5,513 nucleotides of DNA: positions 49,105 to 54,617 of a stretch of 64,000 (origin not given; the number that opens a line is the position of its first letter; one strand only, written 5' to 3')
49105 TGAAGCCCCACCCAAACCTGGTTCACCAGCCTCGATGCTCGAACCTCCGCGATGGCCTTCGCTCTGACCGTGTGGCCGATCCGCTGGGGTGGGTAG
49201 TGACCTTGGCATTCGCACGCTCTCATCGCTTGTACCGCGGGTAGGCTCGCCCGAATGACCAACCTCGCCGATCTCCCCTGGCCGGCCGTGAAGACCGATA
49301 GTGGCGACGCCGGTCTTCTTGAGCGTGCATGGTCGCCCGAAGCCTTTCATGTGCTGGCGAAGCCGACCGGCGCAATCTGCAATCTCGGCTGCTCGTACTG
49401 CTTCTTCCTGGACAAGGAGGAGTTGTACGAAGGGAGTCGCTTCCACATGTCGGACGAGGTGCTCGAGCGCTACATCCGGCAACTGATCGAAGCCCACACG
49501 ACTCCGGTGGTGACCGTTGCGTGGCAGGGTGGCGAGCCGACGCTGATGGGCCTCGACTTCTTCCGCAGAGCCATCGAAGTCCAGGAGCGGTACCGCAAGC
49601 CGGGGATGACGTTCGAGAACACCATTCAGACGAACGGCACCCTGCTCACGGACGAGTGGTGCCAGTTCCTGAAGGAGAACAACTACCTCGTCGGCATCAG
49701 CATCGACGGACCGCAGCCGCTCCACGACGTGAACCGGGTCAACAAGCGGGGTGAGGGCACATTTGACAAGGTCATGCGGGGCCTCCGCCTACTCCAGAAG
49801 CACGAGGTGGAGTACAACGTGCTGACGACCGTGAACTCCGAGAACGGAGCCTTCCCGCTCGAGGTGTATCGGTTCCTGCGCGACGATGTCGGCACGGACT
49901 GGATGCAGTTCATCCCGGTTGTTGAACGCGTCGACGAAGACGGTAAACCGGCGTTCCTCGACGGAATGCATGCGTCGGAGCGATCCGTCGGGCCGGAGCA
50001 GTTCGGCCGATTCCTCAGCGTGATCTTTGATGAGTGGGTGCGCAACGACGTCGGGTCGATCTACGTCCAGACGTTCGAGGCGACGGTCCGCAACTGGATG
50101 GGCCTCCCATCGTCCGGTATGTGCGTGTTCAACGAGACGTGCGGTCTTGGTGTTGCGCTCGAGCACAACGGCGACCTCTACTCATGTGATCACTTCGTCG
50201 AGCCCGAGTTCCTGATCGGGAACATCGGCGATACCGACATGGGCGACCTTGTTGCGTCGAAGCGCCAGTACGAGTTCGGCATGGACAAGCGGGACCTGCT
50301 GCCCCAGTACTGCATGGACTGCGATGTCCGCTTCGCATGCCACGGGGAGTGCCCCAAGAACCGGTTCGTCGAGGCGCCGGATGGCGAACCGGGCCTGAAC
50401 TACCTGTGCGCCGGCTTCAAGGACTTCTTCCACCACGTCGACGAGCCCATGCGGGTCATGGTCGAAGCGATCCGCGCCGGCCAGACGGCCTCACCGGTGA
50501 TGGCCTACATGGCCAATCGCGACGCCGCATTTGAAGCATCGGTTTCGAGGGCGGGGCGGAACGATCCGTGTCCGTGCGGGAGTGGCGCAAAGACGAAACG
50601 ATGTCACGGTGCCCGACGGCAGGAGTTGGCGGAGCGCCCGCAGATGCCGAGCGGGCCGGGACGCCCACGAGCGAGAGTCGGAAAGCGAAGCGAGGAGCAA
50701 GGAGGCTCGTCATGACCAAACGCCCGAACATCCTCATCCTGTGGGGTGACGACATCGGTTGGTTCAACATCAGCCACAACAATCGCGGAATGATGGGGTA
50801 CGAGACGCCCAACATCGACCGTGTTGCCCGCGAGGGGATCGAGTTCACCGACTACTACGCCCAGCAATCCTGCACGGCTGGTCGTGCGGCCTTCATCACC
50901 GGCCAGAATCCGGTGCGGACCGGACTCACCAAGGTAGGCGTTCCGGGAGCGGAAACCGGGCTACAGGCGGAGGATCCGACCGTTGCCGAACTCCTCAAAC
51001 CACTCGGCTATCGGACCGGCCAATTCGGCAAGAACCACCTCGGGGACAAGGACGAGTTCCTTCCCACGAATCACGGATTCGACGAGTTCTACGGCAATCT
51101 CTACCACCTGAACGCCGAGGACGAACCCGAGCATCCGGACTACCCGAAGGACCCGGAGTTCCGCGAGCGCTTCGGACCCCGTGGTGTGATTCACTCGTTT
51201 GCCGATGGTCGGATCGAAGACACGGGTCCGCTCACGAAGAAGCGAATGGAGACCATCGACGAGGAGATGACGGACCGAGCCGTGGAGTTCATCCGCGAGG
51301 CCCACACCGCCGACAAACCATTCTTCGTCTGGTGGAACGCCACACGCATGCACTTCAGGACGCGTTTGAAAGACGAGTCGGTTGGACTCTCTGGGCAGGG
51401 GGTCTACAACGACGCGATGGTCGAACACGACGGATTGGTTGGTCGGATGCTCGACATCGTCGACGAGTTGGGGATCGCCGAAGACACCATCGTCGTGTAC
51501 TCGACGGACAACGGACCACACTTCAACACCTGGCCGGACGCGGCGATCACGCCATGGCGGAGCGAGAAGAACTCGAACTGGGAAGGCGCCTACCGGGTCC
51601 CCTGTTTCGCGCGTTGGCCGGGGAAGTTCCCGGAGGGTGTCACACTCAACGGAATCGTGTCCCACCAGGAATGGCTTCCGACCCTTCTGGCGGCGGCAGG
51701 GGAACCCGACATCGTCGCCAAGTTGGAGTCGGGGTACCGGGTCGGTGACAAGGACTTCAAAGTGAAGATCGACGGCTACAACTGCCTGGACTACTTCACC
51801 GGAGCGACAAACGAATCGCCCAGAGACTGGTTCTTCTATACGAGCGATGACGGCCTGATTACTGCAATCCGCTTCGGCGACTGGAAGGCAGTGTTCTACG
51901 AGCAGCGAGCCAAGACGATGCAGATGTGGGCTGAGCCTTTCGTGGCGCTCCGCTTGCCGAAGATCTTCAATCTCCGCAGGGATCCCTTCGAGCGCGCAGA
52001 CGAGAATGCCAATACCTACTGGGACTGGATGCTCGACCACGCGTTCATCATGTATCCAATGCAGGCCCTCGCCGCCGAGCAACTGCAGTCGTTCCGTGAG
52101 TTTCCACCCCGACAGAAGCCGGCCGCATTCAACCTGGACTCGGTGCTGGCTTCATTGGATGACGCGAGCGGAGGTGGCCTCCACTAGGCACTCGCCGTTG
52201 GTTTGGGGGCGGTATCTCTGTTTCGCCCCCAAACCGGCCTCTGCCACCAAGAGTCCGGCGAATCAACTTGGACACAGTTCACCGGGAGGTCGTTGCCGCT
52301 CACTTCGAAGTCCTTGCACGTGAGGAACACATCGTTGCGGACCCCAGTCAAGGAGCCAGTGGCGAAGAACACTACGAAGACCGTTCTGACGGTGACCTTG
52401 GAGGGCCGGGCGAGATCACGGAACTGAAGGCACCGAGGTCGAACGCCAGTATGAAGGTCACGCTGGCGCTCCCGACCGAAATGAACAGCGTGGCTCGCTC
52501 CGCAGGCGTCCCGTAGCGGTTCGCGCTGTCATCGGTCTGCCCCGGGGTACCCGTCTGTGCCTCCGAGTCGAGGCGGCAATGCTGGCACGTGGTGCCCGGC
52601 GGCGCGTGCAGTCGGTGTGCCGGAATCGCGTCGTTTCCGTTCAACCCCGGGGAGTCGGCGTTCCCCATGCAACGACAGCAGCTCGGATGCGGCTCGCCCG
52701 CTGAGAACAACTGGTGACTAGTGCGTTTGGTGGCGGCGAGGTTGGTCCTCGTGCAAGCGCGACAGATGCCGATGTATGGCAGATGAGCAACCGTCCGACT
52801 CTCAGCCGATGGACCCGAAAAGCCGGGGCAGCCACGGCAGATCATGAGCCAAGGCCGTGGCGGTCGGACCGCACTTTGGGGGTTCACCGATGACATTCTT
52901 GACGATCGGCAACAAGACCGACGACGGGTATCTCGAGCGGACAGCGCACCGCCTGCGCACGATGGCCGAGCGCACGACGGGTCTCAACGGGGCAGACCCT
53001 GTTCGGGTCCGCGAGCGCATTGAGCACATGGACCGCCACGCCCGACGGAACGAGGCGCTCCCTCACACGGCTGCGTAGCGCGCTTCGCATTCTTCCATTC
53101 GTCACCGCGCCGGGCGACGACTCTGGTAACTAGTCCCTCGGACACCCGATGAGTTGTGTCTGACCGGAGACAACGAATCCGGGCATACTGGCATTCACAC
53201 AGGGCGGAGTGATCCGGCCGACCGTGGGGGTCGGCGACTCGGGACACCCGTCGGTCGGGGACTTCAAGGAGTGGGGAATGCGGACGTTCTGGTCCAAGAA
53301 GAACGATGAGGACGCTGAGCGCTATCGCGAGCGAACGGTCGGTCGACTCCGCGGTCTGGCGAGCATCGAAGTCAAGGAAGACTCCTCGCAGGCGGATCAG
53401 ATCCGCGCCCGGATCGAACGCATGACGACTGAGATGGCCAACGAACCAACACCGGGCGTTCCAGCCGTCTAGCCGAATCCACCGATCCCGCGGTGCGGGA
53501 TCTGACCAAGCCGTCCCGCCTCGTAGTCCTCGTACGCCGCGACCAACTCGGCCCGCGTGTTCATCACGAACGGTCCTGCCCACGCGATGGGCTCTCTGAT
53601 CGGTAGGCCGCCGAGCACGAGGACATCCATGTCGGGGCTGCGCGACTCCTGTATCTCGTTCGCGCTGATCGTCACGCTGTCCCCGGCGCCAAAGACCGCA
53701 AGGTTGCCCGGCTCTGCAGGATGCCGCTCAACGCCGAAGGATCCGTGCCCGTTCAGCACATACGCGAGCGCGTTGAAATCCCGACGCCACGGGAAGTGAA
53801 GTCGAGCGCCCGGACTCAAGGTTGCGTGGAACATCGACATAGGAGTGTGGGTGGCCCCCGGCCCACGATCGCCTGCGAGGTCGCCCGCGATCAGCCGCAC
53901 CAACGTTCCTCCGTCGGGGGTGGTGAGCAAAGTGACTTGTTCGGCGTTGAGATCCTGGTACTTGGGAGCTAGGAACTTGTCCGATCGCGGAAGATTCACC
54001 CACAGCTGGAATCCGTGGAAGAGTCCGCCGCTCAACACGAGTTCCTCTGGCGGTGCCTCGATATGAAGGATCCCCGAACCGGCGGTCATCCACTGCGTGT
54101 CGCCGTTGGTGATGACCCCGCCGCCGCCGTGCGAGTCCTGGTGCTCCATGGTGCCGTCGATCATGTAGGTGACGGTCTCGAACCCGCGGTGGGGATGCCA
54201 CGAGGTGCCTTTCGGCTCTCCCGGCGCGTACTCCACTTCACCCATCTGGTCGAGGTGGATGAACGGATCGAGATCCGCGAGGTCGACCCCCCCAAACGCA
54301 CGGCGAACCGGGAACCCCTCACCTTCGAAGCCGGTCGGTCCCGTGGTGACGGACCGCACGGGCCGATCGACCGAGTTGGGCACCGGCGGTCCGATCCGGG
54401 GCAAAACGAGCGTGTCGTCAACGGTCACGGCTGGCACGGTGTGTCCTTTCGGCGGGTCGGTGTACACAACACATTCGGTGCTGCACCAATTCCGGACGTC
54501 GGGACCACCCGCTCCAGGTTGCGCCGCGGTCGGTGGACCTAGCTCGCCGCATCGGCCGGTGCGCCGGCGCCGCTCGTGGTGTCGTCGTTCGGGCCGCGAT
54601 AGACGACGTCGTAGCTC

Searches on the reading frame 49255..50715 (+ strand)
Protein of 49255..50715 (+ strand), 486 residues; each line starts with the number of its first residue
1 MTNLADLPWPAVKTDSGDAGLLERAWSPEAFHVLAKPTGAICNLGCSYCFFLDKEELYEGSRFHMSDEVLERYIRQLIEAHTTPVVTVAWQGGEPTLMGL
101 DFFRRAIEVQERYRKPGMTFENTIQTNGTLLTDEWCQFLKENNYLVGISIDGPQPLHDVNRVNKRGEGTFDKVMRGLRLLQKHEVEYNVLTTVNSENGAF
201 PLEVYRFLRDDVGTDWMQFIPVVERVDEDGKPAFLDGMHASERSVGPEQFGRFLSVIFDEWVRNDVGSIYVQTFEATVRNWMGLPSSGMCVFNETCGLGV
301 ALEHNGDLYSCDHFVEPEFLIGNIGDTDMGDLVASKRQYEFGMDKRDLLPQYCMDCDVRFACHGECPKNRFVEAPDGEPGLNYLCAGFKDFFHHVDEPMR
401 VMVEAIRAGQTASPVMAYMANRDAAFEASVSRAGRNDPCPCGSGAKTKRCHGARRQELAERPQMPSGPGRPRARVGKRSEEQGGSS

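Call 36: search_protein_families(library=pfam, max_evalue=0.00001, proteins=[window:49255-50715:+])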
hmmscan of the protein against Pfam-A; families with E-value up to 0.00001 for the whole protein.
window:49255-50715:+ (486 aa): 3 families
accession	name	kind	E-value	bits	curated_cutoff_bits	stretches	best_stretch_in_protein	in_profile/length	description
PF04055.27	Radical_SAM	-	3.6e-21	76.5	29.5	1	39-196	4-154/166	Radical SAM superfamily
PF13186.11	SPASM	-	5.5e-07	30.2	21.5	1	300-357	8-67/67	Iron-sulfur cluster-binding domain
PF02810.21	SEC-C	-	2e-06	28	20.4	1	435-452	1-18/19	SEC-C motif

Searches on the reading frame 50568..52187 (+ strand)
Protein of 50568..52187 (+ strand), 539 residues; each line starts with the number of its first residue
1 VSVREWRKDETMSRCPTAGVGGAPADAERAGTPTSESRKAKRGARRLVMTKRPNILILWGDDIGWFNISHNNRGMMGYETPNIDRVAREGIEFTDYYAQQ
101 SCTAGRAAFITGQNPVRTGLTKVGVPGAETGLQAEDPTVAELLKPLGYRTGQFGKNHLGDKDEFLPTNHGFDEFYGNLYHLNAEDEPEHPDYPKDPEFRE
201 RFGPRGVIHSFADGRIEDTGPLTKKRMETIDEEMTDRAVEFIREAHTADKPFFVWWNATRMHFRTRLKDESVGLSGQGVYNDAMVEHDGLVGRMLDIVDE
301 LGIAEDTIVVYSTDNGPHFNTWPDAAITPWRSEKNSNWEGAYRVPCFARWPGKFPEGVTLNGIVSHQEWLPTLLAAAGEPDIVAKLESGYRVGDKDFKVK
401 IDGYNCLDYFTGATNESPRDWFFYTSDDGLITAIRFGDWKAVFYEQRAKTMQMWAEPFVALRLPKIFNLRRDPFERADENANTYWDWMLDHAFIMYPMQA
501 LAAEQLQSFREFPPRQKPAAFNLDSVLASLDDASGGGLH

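Call 36: search_protein_families(library=pfam, max_evalue=0.00001, proteins=[window:50568-52187:+])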
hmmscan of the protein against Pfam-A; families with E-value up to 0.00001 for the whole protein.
window:50568-52187:+ (539 aa): 2 families
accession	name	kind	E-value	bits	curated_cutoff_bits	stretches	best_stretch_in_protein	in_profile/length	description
PF00884.28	Sulfatase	-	1.2e-47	163.2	25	1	53-378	1-300/301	Sulfatase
PF14707.11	Sulfatase_C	-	1.4e-06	29.3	30.9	1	419-510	3-97/127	C-terminal region of aryl-sulfatase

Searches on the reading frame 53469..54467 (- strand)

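Call 36: search_protein_families(library=pfam, max_evalue=0.00001, proteins=[window:53469-54467:-])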
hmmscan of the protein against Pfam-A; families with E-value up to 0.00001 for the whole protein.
window:53469-54467:- (332 aa): 2 families
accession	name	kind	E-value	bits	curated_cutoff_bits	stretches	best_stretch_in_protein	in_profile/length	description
PF02678.22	Pirin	-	5.2e-33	113.7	26.1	1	52-157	2-108/108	Pirin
PF05726.19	Pirin_C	-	2.5e-26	92.5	27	1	213-320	2-102/103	Pirin C-terminal cupin domain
